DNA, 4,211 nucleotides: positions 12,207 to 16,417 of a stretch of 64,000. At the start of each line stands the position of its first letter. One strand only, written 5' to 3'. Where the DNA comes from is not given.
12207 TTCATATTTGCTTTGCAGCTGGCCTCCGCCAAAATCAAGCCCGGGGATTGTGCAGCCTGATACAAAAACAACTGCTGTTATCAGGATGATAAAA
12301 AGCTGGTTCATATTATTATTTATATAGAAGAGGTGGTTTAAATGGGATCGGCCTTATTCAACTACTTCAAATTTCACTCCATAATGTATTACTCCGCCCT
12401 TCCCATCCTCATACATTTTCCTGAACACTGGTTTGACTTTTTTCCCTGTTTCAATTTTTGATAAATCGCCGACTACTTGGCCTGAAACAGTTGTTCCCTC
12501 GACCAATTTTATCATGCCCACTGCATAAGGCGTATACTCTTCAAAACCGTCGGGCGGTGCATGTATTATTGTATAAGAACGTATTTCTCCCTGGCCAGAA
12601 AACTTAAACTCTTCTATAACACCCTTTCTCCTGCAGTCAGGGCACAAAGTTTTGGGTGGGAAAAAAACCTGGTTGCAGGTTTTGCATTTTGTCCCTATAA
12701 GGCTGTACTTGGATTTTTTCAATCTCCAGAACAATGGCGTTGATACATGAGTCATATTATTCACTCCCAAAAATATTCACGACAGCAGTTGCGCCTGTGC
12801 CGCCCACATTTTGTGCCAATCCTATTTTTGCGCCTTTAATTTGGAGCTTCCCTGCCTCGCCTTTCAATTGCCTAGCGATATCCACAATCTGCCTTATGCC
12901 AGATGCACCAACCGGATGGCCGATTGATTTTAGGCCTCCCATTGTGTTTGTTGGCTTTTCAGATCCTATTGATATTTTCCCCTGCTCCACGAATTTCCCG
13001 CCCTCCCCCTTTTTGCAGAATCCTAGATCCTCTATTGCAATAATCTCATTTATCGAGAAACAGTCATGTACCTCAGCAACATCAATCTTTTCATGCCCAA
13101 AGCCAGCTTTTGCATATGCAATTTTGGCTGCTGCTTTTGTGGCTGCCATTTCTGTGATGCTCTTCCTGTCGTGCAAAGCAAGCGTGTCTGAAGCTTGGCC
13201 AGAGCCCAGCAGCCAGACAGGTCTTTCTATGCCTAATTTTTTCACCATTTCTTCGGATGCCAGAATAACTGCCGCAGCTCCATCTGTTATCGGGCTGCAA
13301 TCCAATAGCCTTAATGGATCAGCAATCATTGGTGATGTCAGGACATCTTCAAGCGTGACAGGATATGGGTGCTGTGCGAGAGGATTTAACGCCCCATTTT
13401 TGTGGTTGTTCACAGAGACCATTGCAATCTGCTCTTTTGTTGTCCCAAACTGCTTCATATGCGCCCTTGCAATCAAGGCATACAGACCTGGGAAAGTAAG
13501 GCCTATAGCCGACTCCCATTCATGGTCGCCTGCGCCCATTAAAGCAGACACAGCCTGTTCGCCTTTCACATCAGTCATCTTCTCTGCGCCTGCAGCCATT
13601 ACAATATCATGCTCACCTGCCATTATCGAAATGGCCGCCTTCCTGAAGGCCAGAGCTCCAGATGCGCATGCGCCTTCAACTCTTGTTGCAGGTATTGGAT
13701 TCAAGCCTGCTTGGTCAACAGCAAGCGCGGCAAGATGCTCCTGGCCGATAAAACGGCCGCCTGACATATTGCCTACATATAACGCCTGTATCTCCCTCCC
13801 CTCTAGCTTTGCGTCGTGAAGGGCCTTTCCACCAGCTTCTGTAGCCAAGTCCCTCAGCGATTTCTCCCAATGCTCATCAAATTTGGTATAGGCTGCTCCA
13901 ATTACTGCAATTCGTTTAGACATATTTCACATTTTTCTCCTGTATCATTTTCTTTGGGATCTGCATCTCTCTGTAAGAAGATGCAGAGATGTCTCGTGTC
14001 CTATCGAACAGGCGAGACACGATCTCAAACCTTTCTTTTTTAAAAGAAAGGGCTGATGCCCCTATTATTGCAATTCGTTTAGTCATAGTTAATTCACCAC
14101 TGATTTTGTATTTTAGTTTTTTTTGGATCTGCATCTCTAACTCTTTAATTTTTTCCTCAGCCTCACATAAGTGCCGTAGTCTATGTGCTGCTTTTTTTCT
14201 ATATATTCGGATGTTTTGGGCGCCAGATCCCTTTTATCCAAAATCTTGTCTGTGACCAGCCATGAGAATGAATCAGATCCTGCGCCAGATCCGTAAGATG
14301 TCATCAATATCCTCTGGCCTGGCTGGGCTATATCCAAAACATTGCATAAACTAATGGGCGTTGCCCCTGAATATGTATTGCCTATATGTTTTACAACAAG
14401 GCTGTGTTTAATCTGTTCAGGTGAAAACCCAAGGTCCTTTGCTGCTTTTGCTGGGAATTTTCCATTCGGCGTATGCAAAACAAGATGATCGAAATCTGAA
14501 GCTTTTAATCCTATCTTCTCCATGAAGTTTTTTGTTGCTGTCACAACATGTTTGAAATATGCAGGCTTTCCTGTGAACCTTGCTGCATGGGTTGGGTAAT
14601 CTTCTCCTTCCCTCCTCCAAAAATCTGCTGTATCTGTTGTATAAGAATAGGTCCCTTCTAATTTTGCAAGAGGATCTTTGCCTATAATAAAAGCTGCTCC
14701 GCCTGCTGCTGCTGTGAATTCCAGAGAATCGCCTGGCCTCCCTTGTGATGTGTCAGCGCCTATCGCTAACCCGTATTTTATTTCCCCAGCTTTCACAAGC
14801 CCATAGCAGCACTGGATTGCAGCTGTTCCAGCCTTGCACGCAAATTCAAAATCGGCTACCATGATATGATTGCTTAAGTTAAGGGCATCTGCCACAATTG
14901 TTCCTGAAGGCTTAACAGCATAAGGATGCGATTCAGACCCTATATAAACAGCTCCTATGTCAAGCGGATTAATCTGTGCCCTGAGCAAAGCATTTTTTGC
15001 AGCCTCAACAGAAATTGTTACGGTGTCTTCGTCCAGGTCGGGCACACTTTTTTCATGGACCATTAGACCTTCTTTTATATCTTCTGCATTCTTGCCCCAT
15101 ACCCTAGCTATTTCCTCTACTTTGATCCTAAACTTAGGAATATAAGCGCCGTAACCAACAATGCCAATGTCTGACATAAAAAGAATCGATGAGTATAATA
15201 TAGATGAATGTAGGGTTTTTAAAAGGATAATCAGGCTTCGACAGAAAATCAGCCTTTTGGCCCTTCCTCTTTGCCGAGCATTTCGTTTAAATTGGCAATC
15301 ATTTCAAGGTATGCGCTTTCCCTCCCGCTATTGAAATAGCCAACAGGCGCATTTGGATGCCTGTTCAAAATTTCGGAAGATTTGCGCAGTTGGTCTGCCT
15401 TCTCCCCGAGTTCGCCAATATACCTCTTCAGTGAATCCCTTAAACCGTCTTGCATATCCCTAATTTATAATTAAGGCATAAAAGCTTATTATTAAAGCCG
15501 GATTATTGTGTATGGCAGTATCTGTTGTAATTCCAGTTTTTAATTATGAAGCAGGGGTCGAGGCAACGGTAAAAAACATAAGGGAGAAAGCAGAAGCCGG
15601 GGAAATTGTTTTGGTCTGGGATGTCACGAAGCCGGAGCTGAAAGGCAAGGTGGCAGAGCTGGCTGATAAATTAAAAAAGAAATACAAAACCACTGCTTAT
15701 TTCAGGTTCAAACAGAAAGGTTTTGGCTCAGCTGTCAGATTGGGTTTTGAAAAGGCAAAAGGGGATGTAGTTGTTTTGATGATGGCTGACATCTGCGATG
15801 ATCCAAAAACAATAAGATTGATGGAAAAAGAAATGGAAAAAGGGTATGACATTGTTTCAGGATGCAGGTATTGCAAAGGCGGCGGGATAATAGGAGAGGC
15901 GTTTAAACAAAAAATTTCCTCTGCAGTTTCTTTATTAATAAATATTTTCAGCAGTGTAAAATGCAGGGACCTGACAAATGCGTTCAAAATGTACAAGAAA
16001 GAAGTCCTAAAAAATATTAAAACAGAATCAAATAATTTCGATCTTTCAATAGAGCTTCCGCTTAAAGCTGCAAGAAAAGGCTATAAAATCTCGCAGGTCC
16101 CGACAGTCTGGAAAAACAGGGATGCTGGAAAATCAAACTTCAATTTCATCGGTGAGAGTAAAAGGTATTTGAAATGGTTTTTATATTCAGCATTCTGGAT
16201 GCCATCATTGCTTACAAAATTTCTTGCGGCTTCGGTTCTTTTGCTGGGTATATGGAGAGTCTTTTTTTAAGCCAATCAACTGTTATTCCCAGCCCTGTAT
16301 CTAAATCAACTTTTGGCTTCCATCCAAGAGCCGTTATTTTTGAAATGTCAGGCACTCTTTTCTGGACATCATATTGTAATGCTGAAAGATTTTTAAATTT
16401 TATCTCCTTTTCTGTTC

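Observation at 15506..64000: Very large (>45 kb) glycan biosynthesis/decoration island predicting a heavily modified acetamido-sugar glycan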

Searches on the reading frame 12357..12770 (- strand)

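Call 8: search_protein_families(library=pfam, proteins=[window:12357-12770:-], max_evalue=0.001)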
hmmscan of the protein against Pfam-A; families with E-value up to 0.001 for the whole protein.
window:12357-12770:- (138 aa): 2 families
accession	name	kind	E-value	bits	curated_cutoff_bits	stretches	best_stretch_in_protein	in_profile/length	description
PF01796.24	OB_ChsH2_C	-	4.7e-17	62.1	27.1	1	57-117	4-65/65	ChsH2, C-terminal OB-fold domain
PF12172.15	zf-ChsH2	-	1.4e-09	38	23.2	1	22-49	7-34/37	ChsH2, rubredoxin-like zinc ribbon domain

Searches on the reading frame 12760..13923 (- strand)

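Call 8: search_protein_families(library=pfam, proteins=[window:12760-13923:-], max_evalue=0.001)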
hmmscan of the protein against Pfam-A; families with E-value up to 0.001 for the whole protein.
window:12760-13923:- (388 aa): 4 families
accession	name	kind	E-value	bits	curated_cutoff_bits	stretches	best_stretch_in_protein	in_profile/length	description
PF22691.2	Thiolase_C_1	-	2.3e-47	160.8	28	1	242-386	1-143/144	Thiolase C-terminal domain-like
PF00108.29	Thiolase_N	-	3.1e-29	102.6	26.4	1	5-225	1-260/260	Thiolase, N-terminal domain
PF02803.24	Thiolase_C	-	1.1e-12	48.1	27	1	263-372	25-116/123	Thiolase, C-terminal domain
PF00109.32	ketoacyl-synt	-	7.1e-05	23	20.8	1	78-127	166-215/252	Beta-ketoacyl synthase, N-terminal domain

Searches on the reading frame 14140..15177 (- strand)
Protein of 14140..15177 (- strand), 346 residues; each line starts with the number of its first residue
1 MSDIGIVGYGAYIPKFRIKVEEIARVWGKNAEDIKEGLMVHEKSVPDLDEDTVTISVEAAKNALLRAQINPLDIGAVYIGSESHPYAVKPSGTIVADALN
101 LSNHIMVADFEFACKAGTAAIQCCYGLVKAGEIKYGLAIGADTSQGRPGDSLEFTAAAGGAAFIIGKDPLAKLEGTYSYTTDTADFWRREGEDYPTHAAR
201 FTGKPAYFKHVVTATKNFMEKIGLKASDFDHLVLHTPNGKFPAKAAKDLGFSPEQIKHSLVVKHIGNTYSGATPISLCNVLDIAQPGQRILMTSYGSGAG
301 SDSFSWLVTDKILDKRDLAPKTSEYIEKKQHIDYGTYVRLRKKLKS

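Call 8: search_protein_families(library=pfam, proteins=[window:14140-15177:-], max_evalue=0.001)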
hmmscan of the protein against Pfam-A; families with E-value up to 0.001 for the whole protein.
window:14140-15177:- (346 aa): 3 families
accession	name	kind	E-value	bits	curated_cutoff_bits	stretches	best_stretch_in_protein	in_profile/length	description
PF08541.16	ACP_syn_III_C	-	1e-12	48.5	26.6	1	219-299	1-81/90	3-Oxoacyl-[acyl-carrier-protein (ACP)] synthase III C terminal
PF08540.16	HMG_CoA_synt_C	-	6.8e-05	23.1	25.1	0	254-314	142-207/280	Hydroxymethylglutaryl-coenzyme A synthase C terminal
PF00108.29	Thiolase_N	-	0.00048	20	26.4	1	53-142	24-113/260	Thiolase, N-terminal domain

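Call 13: find_related_loci(query=window:14140-15177:-, collection=genome_contigs, flank=10000)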
Query window:14140-15177:- (346 aa) in genome_contigs; peptide patterns used: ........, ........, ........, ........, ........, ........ (x = any residue, [..] = any of these).
73 stretches matched a pattern; 9 encode a relative of the query (tblastn E <= 1e-3); 9 distinct loci.
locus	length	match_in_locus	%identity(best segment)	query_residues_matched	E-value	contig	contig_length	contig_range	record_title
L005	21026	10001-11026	74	4-345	2e-179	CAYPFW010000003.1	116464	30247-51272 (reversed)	MAG TPA_asm: uncultured archaeon isolate ERP125453_co1_90 genome assembly, contig: NODE_67_length_116464_cov_19.856497,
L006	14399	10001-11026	73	4-345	2e-171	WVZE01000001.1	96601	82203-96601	MAG: Candidatus Aenigmatarchaeota archaeon isolate CS3-C152 C_merged_R1_(paired)_contig_4161, whole genome shotgun seque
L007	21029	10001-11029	71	3-345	2e-170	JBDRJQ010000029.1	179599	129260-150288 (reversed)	MAG: Nanoarchaeota archaeon isolate MEGAHIT-group-1.660 k141_3225184, whole genome shotgun sequence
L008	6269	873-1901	70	3-345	1e-167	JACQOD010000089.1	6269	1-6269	MAG: Candidatus Aenigmatarchaeota archaeon isolate NC_groundwater_1272_Ag_S-0.2um_63_33 S_p2_S4_coassembly_k141_3564965,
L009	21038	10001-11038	70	1-345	4e-166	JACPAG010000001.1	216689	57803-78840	MAG: Candidatus Aenigmatarchaeota archaeon isolate NC_groundwater_225_Ag_S-0.2um_45_12 S5_GD2017_2_S2_scaffold_45, whole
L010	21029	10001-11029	67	3-345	8e-162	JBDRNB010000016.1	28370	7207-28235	MAG: Candidatus Aenigmatarchaeota archaeon isolate MEGAHIT-group-1.865 k141_1893784, whole genome shotgun sequence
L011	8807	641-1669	72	3-345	8e-173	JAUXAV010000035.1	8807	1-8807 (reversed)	MAG: Candidatus Aenigmatarchaeota archaeon isolate CSMAG_2771 CSMAG_2771_k141_776333_length_8807_cov_176.0000, whole gen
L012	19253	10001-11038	60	1-344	2e-140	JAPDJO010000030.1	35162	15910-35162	MAG: Thermoplasmatota archaeon isolate S4B1_HD70 c_000000000394, whole genome shotgun sequence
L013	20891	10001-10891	94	1-338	1e-125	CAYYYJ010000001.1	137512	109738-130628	MAG TPA_asm: uncultured archaeon isolate ERP125453_co1_55 genome assembly, contig: NODE_45_length_137512_cov_36.159228,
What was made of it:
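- HMGCS is 67-74% identical to Aenigmatarchaeota MAGs and 94% identical to an uncultured archaeon (call 13).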

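Call 44: search_protein_families(library=pfam, proteins=[L013:437-1378:+, L013:1138-2082:+, L013:2097-3311:-, L013:3384-4577:+, L013:4577-5746:+, L013:5752-6621:+, L013:6555-7226:+, L013:7344-8930:+, L013:8914-9651:+, L005:1974-3257:-], max_evalue=0.001)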
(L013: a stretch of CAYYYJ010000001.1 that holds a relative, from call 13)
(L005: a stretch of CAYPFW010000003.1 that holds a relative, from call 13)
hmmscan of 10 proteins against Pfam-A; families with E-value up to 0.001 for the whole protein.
L013:437-1378:+ (314 aa): 5 families
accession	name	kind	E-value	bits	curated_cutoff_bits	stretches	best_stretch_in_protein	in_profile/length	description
PF00535.33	Glycos_transf_2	-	1.1e-23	84.5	23.3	1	8-121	3-114/168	Glycosyl transferase family 2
PF13641.12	Glyco_tranf_2_3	-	2.2e-21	77.4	27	1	3-217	2-230/230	Glycosyltransferase like family 2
PF13632.12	Glyco_trans_2_3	-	1.7e-11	44.7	27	1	89-264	2-193/198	Glycosyl transferase family group 2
PF13506.12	Glyco_transf_21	-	1.2e-09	38.3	21.7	1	70-213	15-172/174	Glycosyl transferase family 21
PF10111.15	Glyco_tranf_2_2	-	6.2e-05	23.1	27.3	0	8-108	3-104/276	Glycosyltransferase like family 2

L013:1138-2082:+ (315 aa): 10 families
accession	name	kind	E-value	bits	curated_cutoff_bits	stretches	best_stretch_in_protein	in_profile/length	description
PF08241.18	Methyltransf_11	-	1.8e-19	70.6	21.2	1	127-219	1-95/95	Methyltransferase domain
PF13649.12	Methyltransf_25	-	8.3e-19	68.5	27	1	126-215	1-97/97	Methyltransferase domain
PF13847.12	Methyltransf_31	-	2e-13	50.7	27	1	121-230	2-114/145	Methyltransferase domain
PF08242.18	Methyltransf_12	-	7.7e-13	49.5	30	1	127-217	1-98/98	Methyltransferase domain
PF01209.24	Ubie_methyltran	-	2.2e-11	44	20.1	1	125-225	50-158/233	ubiE/COQ5 methyltransferase family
PF13489.12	Methyltransf_23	-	1.8e-08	34.7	27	1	119-258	16-154/164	Methyltransferase domain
PF05148.21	Methyltransf_8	-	4e-07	30.6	27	1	99-219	53-156/219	Hypothetical methyltransferase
PF05175.20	MTS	-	0.00021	21.4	23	0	122-231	31-150/170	Methyltransferase small domain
PF03141.22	Methyltransf_29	-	0.00057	19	23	1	109-239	101-224/506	Putative S-adenosyl-L-methionine-dependent methyltransferase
PF05219.18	DREV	-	0.00082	19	26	0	122-250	94-210/265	DREV methyltransferase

L013:2097-3311:- (405 aa): 5 families
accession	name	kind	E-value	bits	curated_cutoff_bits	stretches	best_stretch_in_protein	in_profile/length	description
PF00534.26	Glycos_transf_1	-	6.8e-25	88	26.4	1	203-380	2-171/172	Glycosyl transferases group 1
PF13439.12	Glyco_transf_4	-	4e-20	73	28.5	1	28-199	2-170/170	Glycosyltransferase Family 4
PF13692.12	Glyco_trans_1_4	-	1.5e-17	64.6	27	1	218-361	3-136/142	Glycosyl transferases group 1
PF13524.12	Glyco_trans_1_2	-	3.5e-07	30.7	25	1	242-396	12-143/144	Glycosyl transferase-like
PF13579.12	Glyco_trans_4_4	-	3e-05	24.8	29.7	1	28-194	1-158/158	Glycosyl transferase 4-like domain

L013:3384-4577:+ (398 aa): 6 families
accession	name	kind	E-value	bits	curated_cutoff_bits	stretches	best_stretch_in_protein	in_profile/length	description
PF00534.26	Glycos_transf_1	-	5.8e-39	133.8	26.4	1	199-373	10-172/172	Glycosyl transferases group 1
PF13692.12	Glyco_trans_1_4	-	3.9e-32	111.9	27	1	204-359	2-142/142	Glycosyl transferases group 1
PF13439.12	Glyco_transf_4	-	1.1e-15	58.5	28.5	1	15-180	2-169/170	Glycosyltransferase Family 4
PF13579.12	Glyco_trans_4_4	-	5.9e-07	30.4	29.7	1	15-126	1-110/158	Glycosyl transferase 4-like domain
PF20706.3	GT4-conflict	-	1.9e-06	27.6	26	0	193-361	189-359/385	Family 4 Glycosyltransferase in conflict systems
PF13477.12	Glyco_trans_4_2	-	2.4e-05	24.9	23.4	1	18-118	10-109/139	Glycosyl transferase 4-like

L013:4577-5746:+ (390 aa): 5 families
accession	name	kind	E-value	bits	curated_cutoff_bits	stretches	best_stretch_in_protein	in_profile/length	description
PF00534.26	Glycos_transf_1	-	2.6e-31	108.9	26.4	1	198-363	7-172/172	Glycosyl transferases group 1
PF13692.12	Glyco_trans_1_4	-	1.4e-26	93.9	27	1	206-349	2-142/142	Glycosyl transferases group 1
PF13439.12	Glyco_transf_4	-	1.9e-17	64.3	28.5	1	14-184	1-167/170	Glycosyltransferase Family 4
PF13579.12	Glyco_trans_4_4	-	2.6e-09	38.1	29.7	1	15-182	1-158/158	Glycosyl transferase 4-like domain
PF13524.12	Glyco_trans_1_2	-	1.2e-05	25.8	25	1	237-367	10-132/144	Glycosyl transferase-like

L013:5752-6621:+ (290 aa): 15 families
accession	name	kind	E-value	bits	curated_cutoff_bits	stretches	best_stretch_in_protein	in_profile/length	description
PF13649.12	Methyltransf_25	-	1.2e-19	71.2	27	1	66-161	1-97/97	Methyltransferase domain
PF08241.18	Methyltransf_11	-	1.5e-17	64.5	21.2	1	67-165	1-95/95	Methyltransferase domain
PF08242.18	Methyltransf_12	-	1.1e-14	55.4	30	1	67-163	1-98/98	Methyltransferase domain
PF13489.12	Methyltransf_23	-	2e-14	54.1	27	1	60-167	20-118/164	Methyltransferase domain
PF13847.12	Methyltransf_31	-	4.3e-14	52.9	27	1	62-168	3-112/145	Methyltransferase domain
PF03848.20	TehB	-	1.5e-11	44.6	20.4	1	49-165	19-132/193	Tellurite resistance protein TehB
PF01209.24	Ubie_methyltran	-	1.6e-10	41.1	20.1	1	57-173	42-159/233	ubiE/COQ5 methyltransferase family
PF06325.19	PrmA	-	2.5e-07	30.9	22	1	62-165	161-258/296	Ribosomal protein L11 methyltransferase (PrmA)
PF05175.20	MTS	-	6.9e-07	29.5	23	1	62-133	31-104/170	Methyltransferase small domain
PF02353.26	CMAS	-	1.5e-06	28.1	27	1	60-166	60-165/273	Mycolic acid cyclopropane synthetase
PF05958.17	tRNA_U5-meth_tr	-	1.8e-05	24.4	23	1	64-110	203-249/357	tRNA (Uracil-5-)-methyltransferase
PF00107.32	ADH_zinc_N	-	1.9e-05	25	31.8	1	72-193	1-113/129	Zinc-binding dehydrogenase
PF07021.18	MetW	-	5.9e-05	23.2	21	1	56-150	7-94/193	Methionine biosynthesis protein MetW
PF05401.17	NodS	-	0.00011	22.6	24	1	63-164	44-143/201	Nodulation protein S (NodS)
PF05891.18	Methyltransf_PK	-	0.00039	20.5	27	1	50-171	43-165/218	AdoMet dependent proline di-methyltransferase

L013:6555-7226:+ (224 aa): 12 families
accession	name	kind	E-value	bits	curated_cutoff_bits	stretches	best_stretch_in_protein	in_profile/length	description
PF08241.18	Methyltransf_11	-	6.5e-13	49.6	21.2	1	72-159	1-89/95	Methyltransferase domain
PF13847.12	Methyltransf_31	-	1.7e-11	44.5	27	1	66-164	2-108/145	Methyltransferase domain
PF13489.12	Methyltransf_23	-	4.6e-11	43.2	27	1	51-205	8-161/164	Methyltransferase domain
PF13649.12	Methyltransf_25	-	8.7e-10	39.6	27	1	71-158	1-94/97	Methyltransferase domain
PF08242.18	Methyltransf_12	-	5.6e-09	37.1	30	1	72-156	1-91/98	Methyltransferase domain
PF02353.26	CMAS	-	1e-08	35.3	27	1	47-144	42-141/273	Mycolic acid cyclopropane synthetase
PF07021.18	MetW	-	8e-06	26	21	1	66-173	12-116/193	Methionine biosynthesis protein MetW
PF06325.19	PrmA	-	3e-05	24.1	22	1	65-108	159-203/296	Ribosomal protein L11 methyltransferase (PrmA)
PF08003.17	Methyltransf_9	-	3.2e-05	23.5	23.8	1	57-143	105-195/315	Protein of unknown function (DUF1698)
PF08123.19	DOT1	-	7.8e-05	22.7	23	1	54-108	29-84/205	Histone methylation protein DOT1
PF05175.20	MTS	-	0.00019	21.5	23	1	62-136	26-104/170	Methyltransferase small domain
PF23525.1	Methyltransf_36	-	0.00025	20.8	27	0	43-83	15-56/268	AprA MT2-like domain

L013:7344-8930:+ (529 aa): 2 families
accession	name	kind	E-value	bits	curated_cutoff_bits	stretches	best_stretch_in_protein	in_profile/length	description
PF13231.12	PMT_2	-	8.8e-18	65.5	26.1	1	85-232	9-152/160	Dolichyl-phosphate-mannose-protein mannosyltransferase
PF02366.24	PMT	-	6.1e-07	29.7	22.7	1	26-210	7-204/245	Dolichyl-phosphate-mannose-protein mannosyltransferase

L013:8914-9651:+ (246 aa): 4 families
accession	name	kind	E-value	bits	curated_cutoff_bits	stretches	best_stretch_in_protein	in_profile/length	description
PF00535.33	Glycos_transf_2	-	6.8e-37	127.4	23.3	1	29-184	1-165/168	Glycosyl transferase family 2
PF13641.12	Glyco_tranf_2_3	-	9.6e-10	39.3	27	1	29-137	4-124/230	Glycosyltransferase like family 2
PF10111.15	Glyco_tranf_2_2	-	1.5e-06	28.3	27.3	1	29-125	1-105/276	Glycosyltransferase like family 2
PF13506.12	Glyco_transf_21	-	4.6e-05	23.4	21.7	1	88-133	17-64/174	Glycosyl transferase family 21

L005:1974-3257:- (428 aa): 6 families
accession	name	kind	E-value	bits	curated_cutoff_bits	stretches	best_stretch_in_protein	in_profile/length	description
PF03721.20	UDPG_MGDP_dh_N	-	9.3e-62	208.4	27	1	1-188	1-187/187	UDP-glucose/GDP-mannose dehydrogenase family, NAD binding domain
PF00984.24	UDPG_MGDP_dh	-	1.1e-36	125.3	25.4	1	202-294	1-93/94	UDP-glucose/GDP-mannose dehydrogenase family, central domain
PF03720.21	UDPG_MGDP_dh_C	-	1.3e-32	112.6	30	1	318-417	2-103/103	UDP-glucose/GDP-mannose dehydrogenase family, UDP binding domain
PF01210.29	NAD_Gly3P_dh_N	-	3.7e-06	27.4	23.1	1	2-121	1-105/158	NAD-dependent glycerol-3-phosphate dehydrogenase N-terminus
PF03807.23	F420_oxidored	-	0.00018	22.5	21.6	0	2-85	1-69/94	NADP oxidoreductase coenzyme F420-dependent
PF02826.25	2-Hacid_dh_C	-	0.00075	19.4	25.1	0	338-408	51-122/178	D-isomer specific 2-hydroxyacid dehydrogenase, NAD binding domain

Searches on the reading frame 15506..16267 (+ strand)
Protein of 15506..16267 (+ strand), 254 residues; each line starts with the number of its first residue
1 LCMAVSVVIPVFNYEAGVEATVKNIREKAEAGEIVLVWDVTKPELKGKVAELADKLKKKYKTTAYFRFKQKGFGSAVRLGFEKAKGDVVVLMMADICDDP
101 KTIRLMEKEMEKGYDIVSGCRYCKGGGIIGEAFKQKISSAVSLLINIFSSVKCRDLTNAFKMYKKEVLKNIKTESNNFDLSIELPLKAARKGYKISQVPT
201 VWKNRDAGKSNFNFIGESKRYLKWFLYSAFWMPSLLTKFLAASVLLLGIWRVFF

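Call 4: search_protein_families(library=pfam, proteins=[window:15506-16267:+], max_evalue=0.001)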
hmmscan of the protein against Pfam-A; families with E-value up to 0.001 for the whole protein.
window:15506-16267:+ (254 aa): 2 families
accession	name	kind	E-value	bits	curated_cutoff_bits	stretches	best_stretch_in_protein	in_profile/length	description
PF00535.33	Glycos_transf_2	-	6.7e-19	68.9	23.3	1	6-171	1-167/168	Glycosyl transferase family 2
PF13641.12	Glyco_tranf_2_3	-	4.1e-05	24.1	27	1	5-125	3-127/230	Glycosyltransferase like family 2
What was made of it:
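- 15506..16270 (+): GT2 glycosyltransferase with a C-terminal TM (polyprenyl-P-sugar synthase type). First island gene. Pfam Glycos_transf_2 E 7e-19 (call 4).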
